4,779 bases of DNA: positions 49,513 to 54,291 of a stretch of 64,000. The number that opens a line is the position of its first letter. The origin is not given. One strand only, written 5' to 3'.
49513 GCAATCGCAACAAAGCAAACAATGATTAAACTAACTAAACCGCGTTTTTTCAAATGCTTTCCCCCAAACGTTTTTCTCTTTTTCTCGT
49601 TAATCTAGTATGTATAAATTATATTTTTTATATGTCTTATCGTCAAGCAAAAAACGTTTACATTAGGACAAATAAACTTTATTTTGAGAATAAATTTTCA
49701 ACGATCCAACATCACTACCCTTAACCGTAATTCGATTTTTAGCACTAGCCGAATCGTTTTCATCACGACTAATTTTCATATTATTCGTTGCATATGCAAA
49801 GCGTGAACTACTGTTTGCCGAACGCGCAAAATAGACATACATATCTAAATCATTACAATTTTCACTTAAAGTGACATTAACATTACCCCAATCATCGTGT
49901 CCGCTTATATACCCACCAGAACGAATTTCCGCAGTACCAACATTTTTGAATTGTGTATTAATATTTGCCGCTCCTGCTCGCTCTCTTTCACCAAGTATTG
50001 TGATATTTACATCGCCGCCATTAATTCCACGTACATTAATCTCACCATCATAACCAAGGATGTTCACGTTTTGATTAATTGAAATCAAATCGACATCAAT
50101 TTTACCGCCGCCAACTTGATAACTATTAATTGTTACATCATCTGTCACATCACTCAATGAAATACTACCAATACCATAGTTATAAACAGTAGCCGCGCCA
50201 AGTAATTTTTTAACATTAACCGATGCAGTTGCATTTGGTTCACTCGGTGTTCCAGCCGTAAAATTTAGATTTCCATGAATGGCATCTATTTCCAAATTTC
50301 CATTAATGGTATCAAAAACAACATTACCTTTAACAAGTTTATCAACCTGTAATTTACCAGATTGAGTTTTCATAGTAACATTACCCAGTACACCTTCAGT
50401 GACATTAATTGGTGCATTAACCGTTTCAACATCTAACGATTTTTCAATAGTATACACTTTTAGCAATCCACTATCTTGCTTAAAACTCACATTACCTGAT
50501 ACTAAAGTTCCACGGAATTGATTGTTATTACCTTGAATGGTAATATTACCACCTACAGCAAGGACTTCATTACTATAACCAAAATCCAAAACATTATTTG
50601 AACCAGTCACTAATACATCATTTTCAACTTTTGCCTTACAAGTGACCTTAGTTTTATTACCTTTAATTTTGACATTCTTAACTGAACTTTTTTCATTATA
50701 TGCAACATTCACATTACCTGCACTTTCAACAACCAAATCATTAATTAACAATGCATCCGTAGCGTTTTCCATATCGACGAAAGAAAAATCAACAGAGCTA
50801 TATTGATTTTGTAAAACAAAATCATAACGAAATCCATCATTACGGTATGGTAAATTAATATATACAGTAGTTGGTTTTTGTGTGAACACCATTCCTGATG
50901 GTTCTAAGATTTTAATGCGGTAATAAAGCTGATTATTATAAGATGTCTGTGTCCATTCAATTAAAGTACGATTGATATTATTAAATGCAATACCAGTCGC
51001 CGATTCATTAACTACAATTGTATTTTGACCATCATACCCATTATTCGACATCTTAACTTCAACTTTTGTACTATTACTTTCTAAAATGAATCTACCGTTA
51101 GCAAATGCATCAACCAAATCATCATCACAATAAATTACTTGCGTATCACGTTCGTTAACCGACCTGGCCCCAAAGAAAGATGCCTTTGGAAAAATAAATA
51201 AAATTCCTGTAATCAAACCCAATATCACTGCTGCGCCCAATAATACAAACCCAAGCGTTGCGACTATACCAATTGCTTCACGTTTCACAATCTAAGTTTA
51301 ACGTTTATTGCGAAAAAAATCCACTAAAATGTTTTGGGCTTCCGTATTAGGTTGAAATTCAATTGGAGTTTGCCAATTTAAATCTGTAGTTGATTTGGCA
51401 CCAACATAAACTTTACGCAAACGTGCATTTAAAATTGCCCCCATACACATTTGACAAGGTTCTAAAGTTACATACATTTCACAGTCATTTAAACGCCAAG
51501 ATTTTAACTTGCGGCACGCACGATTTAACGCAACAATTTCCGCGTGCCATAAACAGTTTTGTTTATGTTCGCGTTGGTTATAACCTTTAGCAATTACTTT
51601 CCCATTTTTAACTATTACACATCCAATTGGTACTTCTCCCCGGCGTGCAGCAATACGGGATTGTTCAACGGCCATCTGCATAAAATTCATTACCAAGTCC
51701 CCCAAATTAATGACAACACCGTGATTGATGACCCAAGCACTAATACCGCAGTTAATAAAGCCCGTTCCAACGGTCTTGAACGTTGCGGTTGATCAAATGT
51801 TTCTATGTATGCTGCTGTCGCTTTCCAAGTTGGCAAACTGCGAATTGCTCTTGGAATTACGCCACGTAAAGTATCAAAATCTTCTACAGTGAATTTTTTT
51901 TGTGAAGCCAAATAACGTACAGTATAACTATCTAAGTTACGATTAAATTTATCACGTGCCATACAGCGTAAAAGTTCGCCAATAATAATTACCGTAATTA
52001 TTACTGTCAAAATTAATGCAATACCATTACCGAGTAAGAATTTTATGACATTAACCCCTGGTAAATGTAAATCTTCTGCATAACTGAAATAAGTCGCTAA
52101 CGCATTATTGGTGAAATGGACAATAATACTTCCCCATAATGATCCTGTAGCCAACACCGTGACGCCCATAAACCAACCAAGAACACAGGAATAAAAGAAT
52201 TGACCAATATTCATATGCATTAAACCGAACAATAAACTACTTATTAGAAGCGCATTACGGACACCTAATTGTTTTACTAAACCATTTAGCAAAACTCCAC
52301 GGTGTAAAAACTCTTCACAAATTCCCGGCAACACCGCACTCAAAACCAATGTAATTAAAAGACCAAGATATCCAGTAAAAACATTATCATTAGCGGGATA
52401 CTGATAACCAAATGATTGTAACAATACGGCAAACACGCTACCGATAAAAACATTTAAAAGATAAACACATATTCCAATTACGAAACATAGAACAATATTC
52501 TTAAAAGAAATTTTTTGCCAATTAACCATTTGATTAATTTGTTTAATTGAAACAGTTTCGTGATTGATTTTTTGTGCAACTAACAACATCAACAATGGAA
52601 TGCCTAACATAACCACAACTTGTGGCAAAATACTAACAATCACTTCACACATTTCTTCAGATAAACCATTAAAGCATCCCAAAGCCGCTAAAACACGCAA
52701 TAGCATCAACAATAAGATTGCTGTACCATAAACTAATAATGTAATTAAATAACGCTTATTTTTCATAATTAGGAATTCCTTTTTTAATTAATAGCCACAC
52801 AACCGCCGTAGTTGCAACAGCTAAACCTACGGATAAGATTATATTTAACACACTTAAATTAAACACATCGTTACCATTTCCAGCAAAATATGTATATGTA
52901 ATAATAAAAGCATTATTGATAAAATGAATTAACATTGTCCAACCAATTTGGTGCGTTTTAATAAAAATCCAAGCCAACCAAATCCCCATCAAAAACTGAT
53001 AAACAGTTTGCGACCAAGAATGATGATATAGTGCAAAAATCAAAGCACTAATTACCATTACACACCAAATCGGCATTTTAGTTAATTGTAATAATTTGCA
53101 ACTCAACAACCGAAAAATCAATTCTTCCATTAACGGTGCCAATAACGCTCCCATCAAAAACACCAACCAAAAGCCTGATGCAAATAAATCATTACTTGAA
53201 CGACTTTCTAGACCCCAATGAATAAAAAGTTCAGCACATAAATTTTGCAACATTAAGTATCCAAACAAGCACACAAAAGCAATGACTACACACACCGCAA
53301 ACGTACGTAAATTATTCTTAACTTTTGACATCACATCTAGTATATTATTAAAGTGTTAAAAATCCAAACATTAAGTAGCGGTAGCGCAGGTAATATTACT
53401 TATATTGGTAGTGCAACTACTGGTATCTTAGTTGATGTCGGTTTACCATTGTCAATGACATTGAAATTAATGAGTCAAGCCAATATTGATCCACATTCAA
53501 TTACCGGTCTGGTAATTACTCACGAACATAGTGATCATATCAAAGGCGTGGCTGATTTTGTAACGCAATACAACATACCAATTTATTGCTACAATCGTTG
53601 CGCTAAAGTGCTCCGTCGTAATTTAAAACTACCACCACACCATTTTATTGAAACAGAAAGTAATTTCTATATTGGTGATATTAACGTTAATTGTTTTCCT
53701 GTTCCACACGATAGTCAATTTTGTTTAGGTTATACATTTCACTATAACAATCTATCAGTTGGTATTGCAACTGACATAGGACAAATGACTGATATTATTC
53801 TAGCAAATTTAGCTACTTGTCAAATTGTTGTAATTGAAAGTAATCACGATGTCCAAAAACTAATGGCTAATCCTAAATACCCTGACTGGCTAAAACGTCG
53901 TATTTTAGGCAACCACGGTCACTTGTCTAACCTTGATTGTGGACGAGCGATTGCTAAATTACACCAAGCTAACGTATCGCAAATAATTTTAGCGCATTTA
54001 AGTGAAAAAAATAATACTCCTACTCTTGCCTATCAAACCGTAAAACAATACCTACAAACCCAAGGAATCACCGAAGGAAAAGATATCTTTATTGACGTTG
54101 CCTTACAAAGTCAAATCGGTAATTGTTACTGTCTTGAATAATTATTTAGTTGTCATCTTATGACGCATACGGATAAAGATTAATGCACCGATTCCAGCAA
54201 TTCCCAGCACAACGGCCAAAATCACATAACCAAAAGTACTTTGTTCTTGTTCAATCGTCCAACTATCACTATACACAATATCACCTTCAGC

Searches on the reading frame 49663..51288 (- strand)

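Call 6: search_protein_families(library=pfam, proteins=[window:49663-51288:-], max_evalue=0.01)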
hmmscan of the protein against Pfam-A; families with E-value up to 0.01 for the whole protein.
window:49663-51288:- (541 aa): 0 families

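Call 17: search_protein_families(library=ncbifam, proteins=[window:49663-51288:-], max_evalue=1)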
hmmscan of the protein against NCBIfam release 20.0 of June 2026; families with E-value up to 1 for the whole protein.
window:49663-51288:- (541 aa): 3 families
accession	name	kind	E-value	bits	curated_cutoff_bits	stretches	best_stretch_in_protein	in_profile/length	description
NF049997.1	LiaG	equivalog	0.0043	16.3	285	1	192-344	57-201/286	LiaG family protein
NF000361.1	self_FomB_kinase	exception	0.037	13.1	400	1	466-518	9-62/325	FomB family phosphonate monophosphate kinase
NF011772.0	PRK15231.1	exception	0.63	9.8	314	1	370-404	109-143/150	SEF18 fimbria major subunit SefD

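Call 84: search_protein_families(library=phrogs, proteins=[window:49663-51288:-], max_evalue=0.01)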
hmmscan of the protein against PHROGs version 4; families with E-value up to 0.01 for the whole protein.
window:49663-51288:- (541 aa): 0 families

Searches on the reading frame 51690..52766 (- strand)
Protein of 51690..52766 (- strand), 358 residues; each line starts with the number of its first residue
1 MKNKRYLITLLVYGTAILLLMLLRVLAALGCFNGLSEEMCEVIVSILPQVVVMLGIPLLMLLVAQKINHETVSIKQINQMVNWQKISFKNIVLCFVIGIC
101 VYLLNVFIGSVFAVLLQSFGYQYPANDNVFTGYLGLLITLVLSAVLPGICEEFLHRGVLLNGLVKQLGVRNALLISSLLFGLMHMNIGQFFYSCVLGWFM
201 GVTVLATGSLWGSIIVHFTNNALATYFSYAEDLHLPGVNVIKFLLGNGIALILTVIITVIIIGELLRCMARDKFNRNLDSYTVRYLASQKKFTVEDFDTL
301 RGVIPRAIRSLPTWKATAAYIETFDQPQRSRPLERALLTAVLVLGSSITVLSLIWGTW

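Call 6: search_protein_families(library=pfam, proteins=[window:51690-52766:-], max_evalue=0.01)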
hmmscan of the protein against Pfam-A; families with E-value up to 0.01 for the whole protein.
window:51690-52766:- (358 aa): 1 family
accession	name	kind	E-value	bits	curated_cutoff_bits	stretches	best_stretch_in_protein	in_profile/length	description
PF02517.21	Rce1-like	-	1.9e-20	73.4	22.4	1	136-223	4-93/93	Type II CAAX prenyl endopeptidase Rce1-like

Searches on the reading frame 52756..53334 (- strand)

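Call 6: search_protein_families(library=pfam, proteins=[window:52756-53334:-], max_evalue=0.01)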
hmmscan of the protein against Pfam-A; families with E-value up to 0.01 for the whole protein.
window:52756-53334:- (192 aa): 1 family
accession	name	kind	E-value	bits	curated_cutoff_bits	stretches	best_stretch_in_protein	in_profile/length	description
PF02517.21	Rce1-like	-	4.3e-18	65.8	22.4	1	54-143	3-93/93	Type II CAAX prenyl endopeptidase Rce1-like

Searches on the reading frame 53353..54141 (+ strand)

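Call 6: search_protein_families(library=pfam, proteins=[window:53353-54141:+], max_evalue=0.01)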
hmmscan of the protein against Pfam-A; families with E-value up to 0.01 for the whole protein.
window:53353-54141:+ (262 aa): 2 families
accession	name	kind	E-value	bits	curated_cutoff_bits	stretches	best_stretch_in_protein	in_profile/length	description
PF12706.13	Lactamase_B_2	-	1.9e-20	73.8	27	1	25-215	3-199/200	Beta-lactamase superfamily domain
PF00753.33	Lactamase_B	-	7.5e-12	46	22.7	1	12-81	5-75/196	Metallo-beta-lactamase superfamily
